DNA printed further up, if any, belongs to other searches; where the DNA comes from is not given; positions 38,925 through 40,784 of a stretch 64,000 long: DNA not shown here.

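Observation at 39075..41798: Single-exon gene fusing a ~5-helix membrane domain to a long mucin-like PTS repeat tail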

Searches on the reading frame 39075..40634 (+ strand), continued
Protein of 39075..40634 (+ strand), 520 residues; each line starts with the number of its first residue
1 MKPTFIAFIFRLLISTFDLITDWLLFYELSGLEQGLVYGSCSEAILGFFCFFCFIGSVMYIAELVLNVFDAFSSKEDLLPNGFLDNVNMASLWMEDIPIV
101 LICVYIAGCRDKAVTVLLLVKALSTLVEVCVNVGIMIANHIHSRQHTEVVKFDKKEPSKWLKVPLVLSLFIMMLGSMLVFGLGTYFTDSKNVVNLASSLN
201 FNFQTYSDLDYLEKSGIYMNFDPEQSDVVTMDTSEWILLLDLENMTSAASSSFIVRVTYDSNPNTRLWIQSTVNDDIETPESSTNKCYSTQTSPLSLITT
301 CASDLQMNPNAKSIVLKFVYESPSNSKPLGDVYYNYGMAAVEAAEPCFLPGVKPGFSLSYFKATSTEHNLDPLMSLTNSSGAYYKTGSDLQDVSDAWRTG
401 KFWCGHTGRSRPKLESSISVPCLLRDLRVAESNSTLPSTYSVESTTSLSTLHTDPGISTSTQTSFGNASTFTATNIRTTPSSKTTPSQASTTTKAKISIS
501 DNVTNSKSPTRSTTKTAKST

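Call 49: search_solved_structures(query=A3, max_evalue=10, show_alignments=3)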
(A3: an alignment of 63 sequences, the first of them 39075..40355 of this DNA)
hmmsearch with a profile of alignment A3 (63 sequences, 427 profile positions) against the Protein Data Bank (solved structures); distinct sequences matched with E-value up to 10: 4.
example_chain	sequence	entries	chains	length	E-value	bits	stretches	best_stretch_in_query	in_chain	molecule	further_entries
9rwu_A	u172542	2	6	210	0.63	12.1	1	218-338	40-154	Pilus assembly protein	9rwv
7p54_A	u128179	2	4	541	1.1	11.3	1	129-196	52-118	Protein tweety homolog 2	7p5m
9g6x_A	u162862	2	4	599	1.3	11.1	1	129-196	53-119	Protein tweety homolog 2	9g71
9ivk_A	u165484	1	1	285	1.4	11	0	137-186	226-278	HBC599 membrane protein binder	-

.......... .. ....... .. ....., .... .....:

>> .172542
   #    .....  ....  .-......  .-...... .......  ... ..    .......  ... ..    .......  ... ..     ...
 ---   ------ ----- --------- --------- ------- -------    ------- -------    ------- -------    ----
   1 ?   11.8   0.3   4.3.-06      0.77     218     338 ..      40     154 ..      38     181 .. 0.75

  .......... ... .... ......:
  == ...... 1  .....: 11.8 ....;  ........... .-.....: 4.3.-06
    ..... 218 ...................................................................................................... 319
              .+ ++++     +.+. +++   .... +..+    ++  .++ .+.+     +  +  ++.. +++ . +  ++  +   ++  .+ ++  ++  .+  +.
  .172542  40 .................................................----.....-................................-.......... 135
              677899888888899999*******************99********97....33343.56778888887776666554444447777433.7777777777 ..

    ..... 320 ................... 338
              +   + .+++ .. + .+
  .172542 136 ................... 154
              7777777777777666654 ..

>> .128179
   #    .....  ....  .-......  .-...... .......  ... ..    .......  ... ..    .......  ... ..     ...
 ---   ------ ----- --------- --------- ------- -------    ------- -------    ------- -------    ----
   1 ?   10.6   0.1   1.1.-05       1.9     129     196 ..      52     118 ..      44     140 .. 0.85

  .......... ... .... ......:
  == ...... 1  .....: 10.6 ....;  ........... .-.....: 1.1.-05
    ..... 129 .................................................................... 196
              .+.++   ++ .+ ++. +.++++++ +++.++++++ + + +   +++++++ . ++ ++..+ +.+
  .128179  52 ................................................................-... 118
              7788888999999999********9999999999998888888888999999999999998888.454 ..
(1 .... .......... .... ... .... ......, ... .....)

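Call 51: fold_search(model_id=the predicted structure, library=pdb)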
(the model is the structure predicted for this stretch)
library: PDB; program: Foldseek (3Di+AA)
matches with E <= 10: 387; with E <= 0.001: 0
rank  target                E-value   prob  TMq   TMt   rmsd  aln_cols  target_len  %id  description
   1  6tlc_A                9.8e-02  0.14  0.13  0.11  21.4       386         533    9  Unphosphorylated human STAT3 in complex with MS3-6 monobody (released 2020-07-22)
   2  9ij9_R                3.1e-01  0.47  0.19  0.26  10.8       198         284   13  A Cryo-EM structure of Bitter taste receptor TAS2R14 with Gi complex (released 2024-07-24)
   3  6qd6_J                3.3e-01  0.08  0.15  0.16  17.8       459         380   10  Molecular scaffolds expand the nanobody toolkit for cryo-EM applications: crystal structure of Mb-cHopQ-Nb207 (released 2019-12-18)
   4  6v1v_D                3.3e-01  0.04  0.10  0.07  23.6       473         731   10  VIP3B (VIP3B_2160) adapted for crystallization (released 2019-12-18)
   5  8i6v_D                3.7e-01  0.08  0.15  0.10  27.1       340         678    9  Cryo-EM structure of the polyphosphate polymerase VTC complex(Vtc4/Vtc3/Vtc1) (released 2023-03-01)
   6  6v1v_C                3.9e-01  0.04  0.11  0.08  23.6       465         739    9  VIP3B (VIP3B_2160) adapted for crystallization (released 2019-12-18)
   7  8xqp_R                4.3e-01  0.38  0.20  0.26  10.8       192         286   14  Structure of human class T GPCR TAS2R14-Gustducin complex with Aristolochic acid A. (released 2024-07-10)
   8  8vy7_R                5.3e-01  0.38  0.20  0.27  10.1       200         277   14  CryoEM structure of Gi-coupled TAS2R14 with cholesterol and an intracellular tastant (released 2024-04-03)
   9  5n9j_Y                5.3e-01  0.08  0.12  0.22  15.7       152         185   10  Core Mediator of transcriptional regulation (released 2017-05-17)
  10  9wbd_C                6.2e-01  0.11  0.10  0.14   8.9       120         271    8  Crystal structure of HLA-B*07:02 in complex with SPR epitope and Q04 TCR (released 2025-11-19)
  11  8eey_A                6.2e-01  0.06  0.09  0.03  15.9       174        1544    8  Cas7-11 in complex with DR-mismatched target RNA, Csx29 and Csx30 (released 2022-11-16)
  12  8p3z_H                7.7e-01  0.08  0.11  0.20  20.2       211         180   10  Homomeric GluA2 flip R/G-edited Q/R-edited F231A mutant in tandem with TARP gamma-2, desensitized conformation 2 (released 2023-08-30)
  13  3fzx                  8.1e-01  0.02  0.07  0.11  18.7       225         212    9  CRYSTAL STRUCTURE OF A PUTATIVE EXPORTED PROTEIN WITH YMCC-LIKE FOLD (BF2203) FROM BACTEROIDES FRAGILIS NCTC 9343 AT 2.2 (released 2009-02-03)
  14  8vy9_R                8.5e-01  0.33  0.19  0.27  10.1       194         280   12  CryoEM structure of Ggust-coupled TAS2R14 with cholesterol and an intracellular tastant (released 2024-04-03)
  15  8flr_R                8.5e-01  0.16  0.18  0.19  11.2       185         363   12  Human PTH1R in complex with PTHrP and Gs (released 2023-04-26)
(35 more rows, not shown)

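Call 60: fold_search(model_id=the predicted structure, library=viral)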
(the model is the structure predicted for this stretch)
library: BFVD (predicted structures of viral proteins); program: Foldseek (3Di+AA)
matches with E <= 10: 285; with E <= 0.001: 0
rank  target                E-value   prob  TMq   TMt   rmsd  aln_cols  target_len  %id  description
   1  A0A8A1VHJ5            1.5e-01  0.06  0.09  0.16  14.2       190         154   13  (no name in the UniProt tables at hand)
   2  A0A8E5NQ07            2.1e-01  0.14  0.11  0.22  15.1       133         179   13  (no name in the UniProt tables at hand)
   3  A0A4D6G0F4            2.1e-01  0.08  0.11  0.10  14.4       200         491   12  Diverged coat protein [Pineapple mealybug wilt-associated virus 2]
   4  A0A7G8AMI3            2.3e-01  0.04  0.09  0.08  18.6       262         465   12  (no name in the UniProt tables at hand)
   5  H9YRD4                3.0e-01  0.10  0.11  0.24  11.3       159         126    8  (no name in the UniProt tables at hand)
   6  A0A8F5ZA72            3.2e-01  0.03  0.09  0.08  21.7       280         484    9  Phosphoprotein [Human respiratory syncytial virus]
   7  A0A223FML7            3.6e-01  0.07  0.10  0.12  14.7       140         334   11  Ig-like domain-containing protein [Murmansk poxvirus]
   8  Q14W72                4.2e-01  0.60  0.16  0.21   8.1       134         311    6  ORF34 [Ranid herpesvirus 2]
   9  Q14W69                4.9e-01  0.38  0.16  0.21   8.4       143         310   11  ORF37 [Ranid herpesvirus 2]
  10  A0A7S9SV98            4.9e-01  0.13  0.11  0.22  13.3       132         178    8  (no name in the UniProt tables at hand)
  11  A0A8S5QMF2            4.9e-01  0.06  0.10  0.17  18.0       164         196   13  Uncharacterized protein [CrAss-like virus sp. ctYsL76]
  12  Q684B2                5.2e-01  0.04  0.08  0.17  14.3       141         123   13  (no name in the UniProt tables at hand)
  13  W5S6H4                5.5e-01  0.16  0.14  0.29  18.0       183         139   13  Uncharacterized protein [Pithovirus sibericum]
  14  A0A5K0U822            5.5e-01  0.08  0.12  0.21  16.7       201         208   11  Uncharacterized protein [Yasminevirus sp. GU-2018]
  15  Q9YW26                6.1e-01  0.10  0.13  0.08   9.7       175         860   10  mRNA-capping enzyme catalytic subunit [Melanoplus sanguinipes entomopoxvirus]
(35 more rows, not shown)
